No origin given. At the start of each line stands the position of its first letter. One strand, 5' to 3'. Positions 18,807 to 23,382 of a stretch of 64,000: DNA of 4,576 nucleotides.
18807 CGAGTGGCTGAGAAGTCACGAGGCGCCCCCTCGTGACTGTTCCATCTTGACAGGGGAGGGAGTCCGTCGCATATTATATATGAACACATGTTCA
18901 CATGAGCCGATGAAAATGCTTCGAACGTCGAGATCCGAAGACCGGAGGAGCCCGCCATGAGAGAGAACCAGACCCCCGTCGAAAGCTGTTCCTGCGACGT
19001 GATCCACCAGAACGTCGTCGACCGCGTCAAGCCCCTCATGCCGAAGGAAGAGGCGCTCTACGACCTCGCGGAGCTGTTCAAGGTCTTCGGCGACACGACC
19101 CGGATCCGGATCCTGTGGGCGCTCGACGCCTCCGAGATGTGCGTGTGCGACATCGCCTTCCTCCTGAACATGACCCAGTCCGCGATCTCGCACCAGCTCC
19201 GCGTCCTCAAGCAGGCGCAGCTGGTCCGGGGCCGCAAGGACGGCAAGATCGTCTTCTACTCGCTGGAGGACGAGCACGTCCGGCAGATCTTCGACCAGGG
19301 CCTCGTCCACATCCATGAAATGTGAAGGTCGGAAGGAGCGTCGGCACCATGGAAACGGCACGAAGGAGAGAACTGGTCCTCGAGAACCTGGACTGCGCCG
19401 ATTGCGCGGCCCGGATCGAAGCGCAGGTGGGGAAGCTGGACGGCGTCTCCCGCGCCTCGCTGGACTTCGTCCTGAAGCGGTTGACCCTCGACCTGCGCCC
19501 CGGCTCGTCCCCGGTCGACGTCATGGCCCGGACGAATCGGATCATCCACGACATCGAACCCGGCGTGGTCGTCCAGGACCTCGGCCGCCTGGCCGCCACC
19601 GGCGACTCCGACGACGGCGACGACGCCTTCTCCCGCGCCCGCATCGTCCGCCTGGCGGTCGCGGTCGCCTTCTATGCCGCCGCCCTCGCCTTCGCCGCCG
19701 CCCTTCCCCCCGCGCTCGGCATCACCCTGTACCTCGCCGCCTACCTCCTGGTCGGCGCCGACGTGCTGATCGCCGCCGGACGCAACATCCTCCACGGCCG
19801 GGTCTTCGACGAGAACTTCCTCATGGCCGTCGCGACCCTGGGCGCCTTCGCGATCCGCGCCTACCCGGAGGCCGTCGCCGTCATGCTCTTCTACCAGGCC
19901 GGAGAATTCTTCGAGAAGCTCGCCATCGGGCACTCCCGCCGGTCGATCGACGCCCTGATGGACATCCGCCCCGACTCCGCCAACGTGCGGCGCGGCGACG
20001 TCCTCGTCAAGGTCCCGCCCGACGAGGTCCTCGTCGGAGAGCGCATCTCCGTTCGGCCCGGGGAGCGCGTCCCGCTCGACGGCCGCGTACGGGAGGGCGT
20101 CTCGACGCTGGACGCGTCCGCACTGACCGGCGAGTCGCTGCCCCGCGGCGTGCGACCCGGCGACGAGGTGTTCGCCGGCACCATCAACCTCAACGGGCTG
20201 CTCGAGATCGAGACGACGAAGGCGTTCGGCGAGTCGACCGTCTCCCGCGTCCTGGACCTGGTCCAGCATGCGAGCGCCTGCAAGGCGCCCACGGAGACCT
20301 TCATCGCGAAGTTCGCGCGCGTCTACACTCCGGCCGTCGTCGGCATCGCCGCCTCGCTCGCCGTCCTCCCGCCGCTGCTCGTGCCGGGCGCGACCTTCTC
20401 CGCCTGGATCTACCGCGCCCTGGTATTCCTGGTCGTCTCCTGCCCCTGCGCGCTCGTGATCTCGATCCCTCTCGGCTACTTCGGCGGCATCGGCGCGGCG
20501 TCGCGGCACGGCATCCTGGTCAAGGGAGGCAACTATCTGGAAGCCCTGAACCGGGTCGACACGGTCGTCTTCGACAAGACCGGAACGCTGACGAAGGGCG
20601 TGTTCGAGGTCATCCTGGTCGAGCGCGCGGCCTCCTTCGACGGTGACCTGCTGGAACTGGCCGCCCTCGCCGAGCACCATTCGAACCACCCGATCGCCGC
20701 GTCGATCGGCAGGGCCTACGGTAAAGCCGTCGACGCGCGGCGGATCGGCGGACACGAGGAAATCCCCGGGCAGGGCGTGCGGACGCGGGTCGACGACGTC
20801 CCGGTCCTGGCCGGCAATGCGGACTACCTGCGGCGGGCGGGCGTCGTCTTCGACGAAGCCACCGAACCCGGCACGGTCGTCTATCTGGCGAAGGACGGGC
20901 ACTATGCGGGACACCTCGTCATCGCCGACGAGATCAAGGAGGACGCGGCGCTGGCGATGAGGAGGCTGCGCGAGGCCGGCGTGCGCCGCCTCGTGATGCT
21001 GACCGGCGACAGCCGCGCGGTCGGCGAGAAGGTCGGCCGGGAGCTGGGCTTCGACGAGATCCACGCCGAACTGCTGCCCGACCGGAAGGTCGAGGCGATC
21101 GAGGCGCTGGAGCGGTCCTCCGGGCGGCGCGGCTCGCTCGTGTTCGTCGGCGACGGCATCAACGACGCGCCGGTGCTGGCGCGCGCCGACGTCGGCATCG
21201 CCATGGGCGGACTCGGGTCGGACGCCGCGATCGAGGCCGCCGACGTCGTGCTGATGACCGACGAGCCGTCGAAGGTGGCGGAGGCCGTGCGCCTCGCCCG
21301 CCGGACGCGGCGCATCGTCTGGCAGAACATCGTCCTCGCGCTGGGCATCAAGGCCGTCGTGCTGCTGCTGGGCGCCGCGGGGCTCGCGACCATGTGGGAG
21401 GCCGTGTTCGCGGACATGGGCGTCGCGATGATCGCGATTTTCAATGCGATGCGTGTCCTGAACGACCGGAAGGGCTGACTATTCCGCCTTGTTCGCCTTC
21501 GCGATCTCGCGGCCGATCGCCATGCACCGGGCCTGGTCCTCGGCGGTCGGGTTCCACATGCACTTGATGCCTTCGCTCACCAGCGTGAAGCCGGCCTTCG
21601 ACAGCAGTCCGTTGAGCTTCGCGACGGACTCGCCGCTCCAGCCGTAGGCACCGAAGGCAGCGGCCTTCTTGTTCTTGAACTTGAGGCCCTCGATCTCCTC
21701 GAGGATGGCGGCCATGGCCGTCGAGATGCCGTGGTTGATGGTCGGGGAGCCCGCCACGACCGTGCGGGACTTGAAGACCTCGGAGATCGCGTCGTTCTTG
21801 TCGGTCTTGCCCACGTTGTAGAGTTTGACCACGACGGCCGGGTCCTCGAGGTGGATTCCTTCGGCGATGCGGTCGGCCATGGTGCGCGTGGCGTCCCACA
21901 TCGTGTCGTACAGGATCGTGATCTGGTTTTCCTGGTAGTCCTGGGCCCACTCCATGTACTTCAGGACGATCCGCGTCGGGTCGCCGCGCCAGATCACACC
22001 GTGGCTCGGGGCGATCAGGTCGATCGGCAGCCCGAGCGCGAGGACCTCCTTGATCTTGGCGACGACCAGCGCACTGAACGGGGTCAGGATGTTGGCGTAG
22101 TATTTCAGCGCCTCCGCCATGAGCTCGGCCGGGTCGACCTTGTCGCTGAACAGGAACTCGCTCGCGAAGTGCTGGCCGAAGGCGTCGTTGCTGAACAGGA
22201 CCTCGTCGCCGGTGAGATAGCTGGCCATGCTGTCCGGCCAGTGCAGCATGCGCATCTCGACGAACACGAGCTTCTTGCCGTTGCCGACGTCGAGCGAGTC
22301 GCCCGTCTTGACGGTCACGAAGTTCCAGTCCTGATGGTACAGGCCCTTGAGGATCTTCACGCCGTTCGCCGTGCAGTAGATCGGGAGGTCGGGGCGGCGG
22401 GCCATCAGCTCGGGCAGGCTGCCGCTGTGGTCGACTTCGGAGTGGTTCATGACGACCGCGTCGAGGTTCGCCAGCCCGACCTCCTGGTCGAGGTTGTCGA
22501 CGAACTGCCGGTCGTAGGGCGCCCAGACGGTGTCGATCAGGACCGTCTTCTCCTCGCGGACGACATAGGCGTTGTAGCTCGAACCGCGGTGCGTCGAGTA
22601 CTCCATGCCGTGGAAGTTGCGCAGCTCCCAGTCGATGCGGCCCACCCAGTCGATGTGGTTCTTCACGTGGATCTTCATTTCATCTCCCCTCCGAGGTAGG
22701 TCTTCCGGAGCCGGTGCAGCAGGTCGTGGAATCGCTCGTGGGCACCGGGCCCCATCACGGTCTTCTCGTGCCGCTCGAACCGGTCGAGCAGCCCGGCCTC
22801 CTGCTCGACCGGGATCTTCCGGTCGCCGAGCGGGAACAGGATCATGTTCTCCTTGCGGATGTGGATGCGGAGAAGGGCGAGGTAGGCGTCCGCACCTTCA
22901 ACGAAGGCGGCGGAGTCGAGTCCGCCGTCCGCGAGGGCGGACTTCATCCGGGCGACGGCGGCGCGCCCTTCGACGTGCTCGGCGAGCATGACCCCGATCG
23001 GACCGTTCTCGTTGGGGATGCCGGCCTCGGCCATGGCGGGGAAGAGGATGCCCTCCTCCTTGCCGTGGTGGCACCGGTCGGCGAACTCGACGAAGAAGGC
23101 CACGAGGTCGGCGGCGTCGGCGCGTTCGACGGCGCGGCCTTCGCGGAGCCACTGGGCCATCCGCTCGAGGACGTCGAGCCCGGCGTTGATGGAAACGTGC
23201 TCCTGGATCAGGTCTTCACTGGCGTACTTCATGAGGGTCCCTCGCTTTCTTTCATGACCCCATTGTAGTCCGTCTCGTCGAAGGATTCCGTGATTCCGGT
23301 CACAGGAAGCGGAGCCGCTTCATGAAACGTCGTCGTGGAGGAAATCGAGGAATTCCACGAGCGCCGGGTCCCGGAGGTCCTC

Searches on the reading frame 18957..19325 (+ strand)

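Call 33: search_protein_families(library=pfam, proteins=[window:18957-19325:+], max_evalue=0.0001)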
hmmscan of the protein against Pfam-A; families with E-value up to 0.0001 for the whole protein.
window:18957-19325:+ (122 aa): 2 families
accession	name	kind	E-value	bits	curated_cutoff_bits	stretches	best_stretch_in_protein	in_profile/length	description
PF01022.26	HTH_5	-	2.6e-16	59.7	22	1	46-90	1-45/47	Bacterial regulatory protein, arsR family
PF12840.13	HTH_20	-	5.6e-06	26.7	27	1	45-92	2-50/51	Helix-turn-helix domain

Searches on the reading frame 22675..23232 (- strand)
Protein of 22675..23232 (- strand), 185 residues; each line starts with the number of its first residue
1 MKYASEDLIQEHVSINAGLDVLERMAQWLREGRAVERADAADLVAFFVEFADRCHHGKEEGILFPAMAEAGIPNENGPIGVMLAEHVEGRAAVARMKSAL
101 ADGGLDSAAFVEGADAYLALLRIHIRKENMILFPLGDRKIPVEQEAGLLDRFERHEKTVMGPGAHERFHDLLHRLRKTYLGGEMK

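Call 32: search_protein_families(library=pfam, proteins=[window:22675-23232:-], max_evalue=0.0001)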
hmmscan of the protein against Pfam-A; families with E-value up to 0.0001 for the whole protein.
window:22675-23232:- (185 aa): 1 family
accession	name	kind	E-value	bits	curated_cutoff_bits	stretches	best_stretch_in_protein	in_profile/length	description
PF01814.28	Hemerythrin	-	5.4e-22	79.1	25.3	1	6-135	4-126/127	Hemerythrin HHE cation binding domain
